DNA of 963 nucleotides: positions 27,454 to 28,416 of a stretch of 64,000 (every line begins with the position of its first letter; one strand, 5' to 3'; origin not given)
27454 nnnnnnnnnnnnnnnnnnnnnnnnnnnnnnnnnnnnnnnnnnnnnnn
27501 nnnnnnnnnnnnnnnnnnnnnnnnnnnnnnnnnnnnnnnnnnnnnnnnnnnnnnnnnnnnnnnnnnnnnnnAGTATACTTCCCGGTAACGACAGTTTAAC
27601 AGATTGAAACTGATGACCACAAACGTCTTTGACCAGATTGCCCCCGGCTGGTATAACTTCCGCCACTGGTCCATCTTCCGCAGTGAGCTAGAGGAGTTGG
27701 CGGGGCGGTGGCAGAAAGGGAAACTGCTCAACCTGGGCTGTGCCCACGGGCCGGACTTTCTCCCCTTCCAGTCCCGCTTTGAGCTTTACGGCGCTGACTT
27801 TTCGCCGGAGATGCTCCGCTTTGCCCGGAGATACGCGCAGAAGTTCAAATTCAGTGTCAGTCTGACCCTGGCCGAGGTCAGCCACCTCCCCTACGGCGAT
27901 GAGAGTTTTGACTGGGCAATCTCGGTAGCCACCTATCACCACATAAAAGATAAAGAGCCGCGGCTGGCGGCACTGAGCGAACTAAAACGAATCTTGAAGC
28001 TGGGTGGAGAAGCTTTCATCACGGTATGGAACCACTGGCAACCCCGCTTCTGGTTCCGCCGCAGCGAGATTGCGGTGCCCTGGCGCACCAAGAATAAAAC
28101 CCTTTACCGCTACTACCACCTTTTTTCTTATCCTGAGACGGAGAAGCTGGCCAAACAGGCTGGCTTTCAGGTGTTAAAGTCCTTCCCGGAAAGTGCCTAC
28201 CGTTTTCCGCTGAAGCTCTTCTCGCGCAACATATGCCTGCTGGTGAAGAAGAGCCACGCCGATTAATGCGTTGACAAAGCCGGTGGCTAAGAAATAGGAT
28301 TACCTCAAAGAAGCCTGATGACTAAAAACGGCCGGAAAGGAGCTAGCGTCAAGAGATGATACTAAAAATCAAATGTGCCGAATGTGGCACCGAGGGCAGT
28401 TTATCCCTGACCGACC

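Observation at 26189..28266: Divergent Elp3 / Trm9-like methyltransferase pair: candidate bacterial (m)cm5U34 tRNA wobble-modification module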

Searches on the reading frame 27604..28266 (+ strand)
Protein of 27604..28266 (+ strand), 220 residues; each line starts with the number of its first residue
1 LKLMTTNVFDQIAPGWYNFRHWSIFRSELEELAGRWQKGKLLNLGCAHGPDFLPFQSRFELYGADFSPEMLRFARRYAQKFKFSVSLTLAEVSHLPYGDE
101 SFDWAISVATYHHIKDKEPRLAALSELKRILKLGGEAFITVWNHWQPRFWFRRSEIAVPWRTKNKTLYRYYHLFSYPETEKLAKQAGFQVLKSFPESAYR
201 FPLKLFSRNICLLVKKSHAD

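Call 3: search_protein_families(library=pfam, proteins=[window:27604-28266:+], max_evalue=0.01)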
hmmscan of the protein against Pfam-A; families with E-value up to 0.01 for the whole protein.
window:27604-28266:+ (220 aa): 6 families
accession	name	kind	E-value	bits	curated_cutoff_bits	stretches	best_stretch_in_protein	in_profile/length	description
PF08241.18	Methyltransf_11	-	3.1e-16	60.2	21.2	1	42-139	1-95/95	Methyltransferase domain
PF13649.12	Methyltransf_25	-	6.6e-16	59.2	27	1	42-135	2-97/97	Methyltransferase domain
PF13847.12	Methyltransf_31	-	1.3e-12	48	27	1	40-143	6-113/145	Methyltransferase domain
PF13489.12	Methyltransf_23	-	1.8e-11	44.5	27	1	27-192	11-163/164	Methyltransferase domain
PF08242.18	Methyltransf_12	-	1e-07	33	30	1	42-135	1-96/98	Methyltransferase domain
PF01209.24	Ubie_methyltran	-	1.8e-06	28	20.1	1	56-139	70-151/233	ubiE/COQ5 methyltransferase family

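Call 4: search_protein_families(library=ncbifam, proteins=[window:27604-28266:+], max_evalue=0.01)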
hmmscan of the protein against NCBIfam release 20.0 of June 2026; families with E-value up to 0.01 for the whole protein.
window:27604-28266:+ (220 aa): 24 families
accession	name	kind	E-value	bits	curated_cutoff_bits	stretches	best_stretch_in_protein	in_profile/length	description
NF001244.0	PRK00216.1-5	equivalog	3.6e-09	36.3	216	1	57-140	68-154/236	bifunctional demethylmenaquinone methyltransferase/2-methoxy-6-polyprenyl-1,4-benzoquinol methylase UbiE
TIGR01934.1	MenG_MenH_UbiE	subfamily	3e-08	33.2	158.35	1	31-139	33-141/223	ubiquinone/menaquinone biosynthesis methyltransferase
NF040539.1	AST_met_ArsM_2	exception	1.1e-07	32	240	1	30-141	49-165/262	putative arsinothricin biosynthesis methyltransferase ArsM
NF041537.1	ArsM_AhpD_UU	exception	1.7e-07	30.4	510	1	42-139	81-180/345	arsenite methyltransferase/AhpD domain selenoprotein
NF047649.1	MTase_UXPK_star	exception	3.1e-07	29.7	460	1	60-138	104-180/283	methyltransferase/UXPK-star double selenoprotein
NF043040.1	corrin_prot_MT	hypoth_equivalog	4.9e-07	29.4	180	1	33-153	35-159/216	corrinoid protein-associated methyltransferase CpaM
NF008823.0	PRK11873.1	subfamily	1.1e-06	28.4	263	1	60-139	104-181/272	arsenite methyltransferase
NF045667.1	MTase_DVU1556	equivalog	1.3e-06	28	155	1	31-140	16-120/213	DVU_1556 family methyltransferase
NF001241.0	PRK00216.1-2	equivalog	1.7e-06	27.9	327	1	61-143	76-151/231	demethylmenaquinone methyltransferase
NF001243.0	PRK00216.1-4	equivalog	1.8e-06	27.5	235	1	60-138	74-150/237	demethylmenaquinone methyltransferase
NF041536.1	ArsM_DUF2284_UU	exception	3.4e-06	25.7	575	1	40-140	79-181/459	arsenite methyltransferase/DUF2284 domain selenoprotein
TIGR02752.1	MenG_heptapren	equivalog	7.2e-06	25.7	419.85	1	60-137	72-147/231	demethylmenaquinone methyltransferase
TIGR02072.1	BioC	equivalog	1e-05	25.5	184.95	1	37-140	34-133/244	malonyl-ACP O-methyltransferase BioC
NF052510.1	methyltran_MpqE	exception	3e-05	23.5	335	1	61-202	74-200/234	methyl-plastoquinone biosynthesis methyltransferase MpqE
NF045649.1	2X_seleno_MduS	exception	4.9e-05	22.5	380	1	39-145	43-153/338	methyltransferase domain-containing selenoprotein MduS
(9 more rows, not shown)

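Call 6: search_solved_structures(query=window:27604-28266:+, max_evalue=0.001, show_alignments=3)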
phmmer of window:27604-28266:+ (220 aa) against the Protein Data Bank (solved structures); distinct sequences matched with E-value up to 0.001: 21.
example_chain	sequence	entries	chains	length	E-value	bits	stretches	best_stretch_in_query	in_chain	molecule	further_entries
1ve3_A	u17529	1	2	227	1e-10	45.1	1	29-139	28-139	hypothetical protein PH0226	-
5cm2_Z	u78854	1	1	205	1.1e-10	45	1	42-193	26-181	TRNA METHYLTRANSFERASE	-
2p8j_A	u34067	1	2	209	8.3e-09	38.9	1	44-141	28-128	S-adenosylmethionine-dependent methyltransferase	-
9w6x_A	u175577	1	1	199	1.3e-07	34.9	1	42-139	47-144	YtkW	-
1vlm_A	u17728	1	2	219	5.5e-07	32.9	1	16-204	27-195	SAM-dependent methyltransferase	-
5wp5_A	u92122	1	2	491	3.9e-06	30.1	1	40-141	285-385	Phosphomethylethanolamine N-methyltransferase 2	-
3mgg_A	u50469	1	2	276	3.9e-06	30.1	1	40-163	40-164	Methyltransferase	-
6f5z_A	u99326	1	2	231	6.7e-06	29.3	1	60-146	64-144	24-sterol C-methyltransferase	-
5wp4_A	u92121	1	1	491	1.3e-05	28.4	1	39-140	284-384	Phosphoethanolamine N-methyltransferase 1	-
5gm1_A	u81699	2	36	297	2.2e-05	27.6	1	40-139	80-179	O-methylransferase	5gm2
3sm3_A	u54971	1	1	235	2.3e-05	27.6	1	39-153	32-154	SAM-dependent methyltransferases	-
8gdu_A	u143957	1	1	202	6.4e-05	26.1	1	25-148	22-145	Methyltransferase domain-containing protein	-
6mro_A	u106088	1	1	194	7.1e-05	26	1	25-148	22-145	methyl transferase from Methanosarcina acetivorans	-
1wzn_A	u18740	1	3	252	9e-05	25.6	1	36-145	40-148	SAM-dependent methyltransferase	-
4krh_A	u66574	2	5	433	0.0001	25.5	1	40-188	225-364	Phosphoethanolamine N-methyltransferase 2 | Phospholethanolamine N-methyltransferase 2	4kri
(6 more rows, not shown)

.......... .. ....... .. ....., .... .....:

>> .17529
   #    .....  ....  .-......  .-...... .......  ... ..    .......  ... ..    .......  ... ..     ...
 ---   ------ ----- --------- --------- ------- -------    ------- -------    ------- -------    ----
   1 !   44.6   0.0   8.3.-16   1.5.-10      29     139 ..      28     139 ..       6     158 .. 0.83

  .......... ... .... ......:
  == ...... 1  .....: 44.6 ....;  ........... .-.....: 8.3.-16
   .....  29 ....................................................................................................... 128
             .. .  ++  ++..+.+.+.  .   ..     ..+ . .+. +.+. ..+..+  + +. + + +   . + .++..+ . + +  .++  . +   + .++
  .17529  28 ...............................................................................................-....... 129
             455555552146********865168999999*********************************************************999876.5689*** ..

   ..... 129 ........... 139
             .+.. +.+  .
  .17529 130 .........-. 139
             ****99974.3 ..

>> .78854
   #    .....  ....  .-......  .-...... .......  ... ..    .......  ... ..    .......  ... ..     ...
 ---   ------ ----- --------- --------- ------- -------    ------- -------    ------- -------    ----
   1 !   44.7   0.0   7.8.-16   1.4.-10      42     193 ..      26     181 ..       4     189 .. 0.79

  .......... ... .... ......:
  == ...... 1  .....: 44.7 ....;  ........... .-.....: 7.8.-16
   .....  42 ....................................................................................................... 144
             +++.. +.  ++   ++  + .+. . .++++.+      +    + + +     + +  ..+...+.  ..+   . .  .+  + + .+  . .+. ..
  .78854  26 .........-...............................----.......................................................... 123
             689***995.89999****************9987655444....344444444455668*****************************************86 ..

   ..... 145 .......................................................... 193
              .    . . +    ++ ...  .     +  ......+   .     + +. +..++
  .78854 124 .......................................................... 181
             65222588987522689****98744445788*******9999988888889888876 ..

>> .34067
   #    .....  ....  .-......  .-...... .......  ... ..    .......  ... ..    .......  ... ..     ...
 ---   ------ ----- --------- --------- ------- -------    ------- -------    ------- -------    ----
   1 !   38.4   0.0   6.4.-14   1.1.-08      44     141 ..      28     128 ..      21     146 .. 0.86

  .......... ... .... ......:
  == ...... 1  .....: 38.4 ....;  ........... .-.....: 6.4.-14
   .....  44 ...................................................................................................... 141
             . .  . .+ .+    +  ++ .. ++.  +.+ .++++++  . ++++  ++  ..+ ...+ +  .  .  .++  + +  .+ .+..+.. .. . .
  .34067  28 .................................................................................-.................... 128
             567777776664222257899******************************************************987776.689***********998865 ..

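Call 9: find_homologous_proteins(query=window:27604-28266:+, max_evalue=0.00001)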
Query window:27604-28266:+ (220 aa): 3569 proteins with E <= 0.00001 among 3887 candidates; the best 120 are listed.
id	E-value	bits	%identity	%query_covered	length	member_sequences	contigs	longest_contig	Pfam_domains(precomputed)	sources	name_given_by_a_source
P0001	2.6e-137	474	92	100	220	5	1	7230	PF13847.13,PF13489.13,PF13649.13,PF01209.25,PF08241.19,PF08242.19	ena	-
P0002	2.5e-136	471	93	97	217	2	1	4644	PF13847.13,PF13489.13,PF13649.13,PF01209.25,PF08241.19,PF08242.19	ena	-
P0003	1.6e-134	465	92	97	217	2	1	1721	PF13847.13,PF13489.13,PF13649.13,PF01209.25,PF08241.19,PF08242.19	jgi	-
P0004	2.5e-133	461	92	97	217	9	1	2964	PF13847.13,PF13489.13,PF13649.13,PF01209.25,PF08241.19,PF08242.19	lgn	-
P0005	6.5e-133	460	90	99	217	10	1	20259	PF13847.13,PF13489.13,PF13649.13,PF01209.25,PF08241.19,PF08242.19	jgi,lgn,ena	-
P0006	2.0e-127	442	87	98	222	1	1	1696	PF13847.13,PF13489.13,PF13649.13,PF01209.25,PF08241.19,PF08242.19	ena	-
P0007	1.2e-120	420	84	97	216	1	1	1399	PF13847.13,PF13489.13,PF13649.13,PF01209.25,PF08241.19,PF08242.19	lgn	-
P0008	2.7e-119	415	83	97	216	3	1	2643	PF13847.13,PF13489.13,PF13649.13,PF01209.25,PF08241.19,PF08242.19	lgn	-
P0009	3.2e-117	408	79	97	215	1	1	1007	PF13847.13,PF13489.13,PF13649.13,PF01209.25,PF08241.19,PF08242.19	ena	-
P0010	5.1e-115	401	78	97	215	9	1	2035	PF13847.13,PF13489.13,PF13649.13,PF01209.25,PF08241.19,PF08242.19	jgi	-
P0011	5.9e-115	401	78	98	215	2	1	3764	PF13847.13,PF13489.13,PF13649.13,PF01209.25,PF08241.19,PF08242.19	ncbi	-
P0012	2.3e-114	399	78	97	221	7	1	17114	PF13847.13,PF13489.13,PF13649.13,PF01209.25,PF08241.19,PF08242.19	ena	-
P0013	2.4e-114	399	78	97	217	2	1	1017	PF13847.13,PF13489.13,PF13649.13,PF01209.25,PF08241.19,PF08242.19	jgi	-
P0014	2.4e-114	399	77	97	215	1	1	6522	PF13847.13,PF13489.13,PF13649.13,PF01209.25,PF08241.19,PF08242.19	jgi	-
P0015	2.6e-114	399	77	98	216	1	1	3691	PF13847.13,PF13489.13,PF13649.13,PF01209.25,PF08241.19,PF08242.19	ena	-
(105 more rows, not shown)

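Call 28: search_protein_representatives(protein=window:27604-28266:+)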
Query: 220 residues. Proteins with E-value up to 0.001 (for the whole library): 10719; up to 1e-10: 993; up to 1e-30: 46. The best 150 are listed.
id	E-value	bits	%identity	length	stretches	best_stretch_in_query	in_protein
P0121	2.1e-82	292.8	57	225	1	7-217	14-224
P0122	1.9e-76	273.3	53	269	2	53-217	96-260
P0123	1.1e-63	231.5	47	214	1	5-215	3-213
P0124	7.5e-53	196.1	61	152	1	70-217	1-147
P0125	4.2e-52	193.6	45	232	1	6-215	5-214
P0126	3.2e-51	190.7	45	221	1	4-215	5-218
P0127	4.1e-49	183.8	46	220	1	7-216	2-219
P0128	4.1e-49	183.8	42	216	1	5-218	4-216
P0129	3.8e-44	167.6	82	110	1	131-218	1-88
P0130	1.4e-43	165.7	44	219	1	7-197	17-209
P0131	1.4e-41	159.1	38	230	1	7-216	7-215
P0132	1.9e-41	158.7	42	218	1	7-216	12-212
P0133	1.1e-40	156.3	40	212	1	7-216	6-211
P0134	1.4e-40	155.9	58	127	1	8-126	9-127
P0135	1.2e-38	149.5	39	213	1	5-193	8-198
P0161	1.8e-31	126.1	39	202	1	2-196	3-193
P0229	8.6e-23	97.7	34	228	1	29-214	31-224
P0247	2.4e-21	93.0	39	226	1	7-194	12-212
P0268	2.9e-20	89.4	34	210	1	9-192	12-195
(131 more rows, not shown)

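Call 29: predict_structure(protein=window:27604-28266:+)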
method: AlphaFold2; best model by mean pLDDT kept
length: 220 residues; sequences in the alignment: 1
mean_pLDDT: 42.6   pTM: 0.37
mean pLDDT of the five models: 42.6, 42.3, 37.8, 35.4, 29.7
residues with pLDDT >= 90: 0; 70-90: 0; 50-70: 58; < 50: 162
segments of 3 or more residues with pLDDT < 50: 1-26, 37-65, 84-87, 92-94, 96-116, 133-176, 193-220
pLDDT, mean of each block of 10 residues (from residue 1): 31 34 46 47 40 40 51 58 49 46 39 45 53 44 29 30 33 47 53 43 37 43
secondary structure, 60 per line:
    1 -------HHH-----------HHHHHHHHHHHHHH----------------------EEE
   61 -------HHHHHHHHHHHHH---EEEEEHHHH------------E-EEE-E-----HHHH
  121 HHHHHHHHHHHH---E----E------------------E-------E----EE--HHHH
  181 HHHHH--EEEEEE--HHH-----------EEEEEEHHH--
elements in order: H22-35 E58-60 H68-80 E84-88 H89-92 E107-109 H117-132 H177-185 E188-193 E210-215

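Call 33: search_solved_structures(query=A1, max_evalue=0.00001, show_alignments=2)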
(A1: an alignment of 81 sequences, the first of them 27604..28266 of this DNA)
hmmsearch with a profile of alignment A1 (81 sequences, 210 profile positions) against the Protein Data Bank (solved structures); distinct sequences matched with E-value up to 0.00001: 202 (the best 60 are shown).
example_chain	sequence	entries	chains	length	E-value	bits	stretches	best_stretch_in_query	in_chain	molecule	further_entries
1ve3_A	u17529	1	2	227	1e-28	103.3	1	17-137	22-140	hypothetical protein PH0226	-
5cm2_Z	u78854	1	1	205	1.2e-28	103.1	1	17-204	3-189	TRNA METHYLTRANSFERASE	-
5wp4_A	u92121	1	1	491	4.9e-26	94.6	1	26-188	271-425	Phosphoethanolamine N-methyltransferase 1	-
5wp5_A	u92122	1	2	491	6.2e-26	94.2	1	24-186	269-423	Phosphomethylethanolamine N-methyltransferase 2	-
3l8d_A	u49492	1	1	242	1.5e-25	93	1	3-189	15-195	Methyltransferase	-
3mgg_A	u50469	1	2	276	2.9e-25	92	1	25-160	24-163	Methyltransferase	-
3sm3_A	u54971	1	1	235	3.6e-25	91.7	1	28-194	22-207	SAM-dependent methyltransferases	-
1xxl_A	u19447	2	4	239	7.1e-24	87.5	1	24-137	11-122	YcgJ protein | ycgJ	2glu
3bus_A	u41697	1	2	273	5.9e-22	81.2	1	25-138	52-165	Methyltransferase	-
2p8j_A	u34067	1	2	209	7.2e-22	81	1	22-169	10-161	S-adenosylmethionine-dependent methyltransferase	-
6uak_A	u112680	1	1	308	1.4e-21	80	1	32-184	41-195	SAM dependent methyltransferase LahSB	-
5gm1_A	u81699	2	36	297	1.8e-21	79.7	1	25-137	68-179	O-methylransferase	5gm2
9w6x_A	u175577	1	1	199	4.2e-21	78.4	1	21-138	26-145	YtkW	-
6uv6_A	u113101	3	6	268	1.6e-20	76.6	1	33-139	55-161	D-glucose O-methyltransferase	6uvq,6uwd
4krh_A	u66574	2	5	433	6.7e-20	74.5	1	26-192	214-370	Phosphoethanolamine N-methyltransferase 2 | Phospholethanolamine N-methyltransferase 2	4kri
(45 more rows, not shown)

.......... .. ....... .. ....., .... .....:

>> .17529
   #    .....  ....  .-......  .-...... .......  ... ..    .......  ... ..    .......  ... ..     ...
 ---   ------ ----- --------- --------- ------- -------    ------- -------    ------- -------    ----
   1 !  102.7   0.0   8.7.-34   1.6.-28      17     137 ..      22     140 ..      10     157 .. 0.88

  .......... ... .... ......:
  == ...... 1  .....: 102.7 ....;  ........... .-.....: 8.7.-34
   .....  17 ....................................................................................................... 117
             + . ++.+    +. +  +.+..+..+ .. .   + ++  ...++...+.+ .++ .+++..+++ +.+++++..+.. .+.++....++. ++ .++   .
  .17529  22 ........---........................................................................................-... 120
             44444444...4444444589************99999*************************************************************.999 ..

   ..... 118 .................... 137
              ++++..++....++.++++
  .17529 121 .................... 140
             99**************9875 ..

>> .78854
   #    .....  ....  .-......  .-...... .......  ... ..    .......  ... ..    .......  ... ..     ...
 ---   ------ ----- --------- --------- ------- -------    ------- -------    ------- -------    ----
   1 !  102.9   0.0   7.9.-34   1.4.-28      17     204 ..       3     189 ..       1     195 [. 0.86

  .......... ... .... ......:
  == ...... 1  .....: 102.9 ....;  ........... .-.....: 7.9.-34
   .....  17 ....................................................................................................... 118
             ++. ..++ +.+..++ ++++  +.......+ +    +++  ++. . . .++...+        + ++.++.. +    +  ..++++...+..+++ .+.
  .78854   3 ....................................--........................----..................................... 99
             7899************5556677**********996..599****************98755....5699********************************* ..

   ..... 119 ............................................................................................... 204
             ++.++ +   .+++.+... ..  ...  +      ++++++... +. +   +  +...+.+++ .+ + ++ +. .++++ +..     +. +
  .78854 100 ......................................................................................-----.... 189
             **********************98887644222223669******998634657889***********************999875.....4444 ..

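Call 34: search_protein_families(library=pfam, alignment_id=A1, max_evalue=0.001)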
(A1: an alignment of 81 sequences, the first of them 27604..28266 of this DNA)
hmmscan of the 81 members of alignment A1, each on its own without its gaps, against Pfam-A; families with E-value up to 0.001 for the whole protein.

A. member 1, window:27604-28266:+ (220 aa): 6 families
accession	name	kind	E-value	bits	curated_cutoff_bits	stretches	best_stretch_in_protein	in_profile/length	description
PF08241.18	Methyltransf_11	-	3.1e-16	60.2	21.2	1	42-139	1-95/95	Methyltransferase domain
PF13649.12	Methyltransf_25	-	6.6e-16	59.2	27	1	42-135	2-97/97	Methyltransferase domain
PF13847.12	Methyltransf_31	-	1.3e-12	48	27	1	40-143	6-113/145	Methyltransferase domain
PF13489.12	Methyltransf_23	-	1.8e-11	44.5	27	1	27-192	11-163/164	Methyltransferase domain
PF08242.18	Methyltransf_12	-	1e-07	33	30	1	42-135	1-96/98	Methyltransferase domain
PF01209.24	Ubie_methyltran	-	1.8e-06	28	20.1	1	56-139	70-151/233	ubiE/COQ5 methyltransferase family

B. families by the number of members that match (of 81 scanned): 38 families (the first 25 are shown)
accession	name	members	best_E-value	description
PF08241.18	Methyltransf_11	81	2.1e-28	Methyltransferase domain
PF13649.12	Methyltransf_25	81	4.8e-28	Methyltransferase domain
PF13847.12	Methyltransf_31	81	3.4e-24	Methyltransferase domain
PF13489.12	Methyltransf_23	81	5.2e-23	Methyltransferase domain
PF08242.18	Methyltransf_12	81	1.3e-18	Methyltransferase domain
PF01209.24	Ubie_methyltran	80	2.5e-17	ubiE/COQ5 methyltransferase family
PF03848.20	TehB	48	5.5e-11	Tellurite resistance protein TehB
PF05175.20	MTS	35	1.2e-10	Methyltransferase small domain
PF02353.26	CMAS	32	1.1e-11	Mycolic acid cyclopropane synthetase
PF05148.21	Methyltransf_8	30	1.4e-08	Hypothetical methyltransferase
PF08003.17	Methyltransf_9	19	7.9e-09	Protein of unknown function (DUF1698)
PF07021.18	MetW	18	1.5e-07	Methionine biosynthesis protein MetW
PF03141.22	Methyltransf_29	10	8.3e-07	Putative S-adenosyl-L-methionine-dependent methyltransferase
PF06325.19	PrmA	9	1e-07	Ribosomal protein L11 methyltransferase (PrmA)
PF05219.18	DREV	9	1.6e-07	DREV methyltransferase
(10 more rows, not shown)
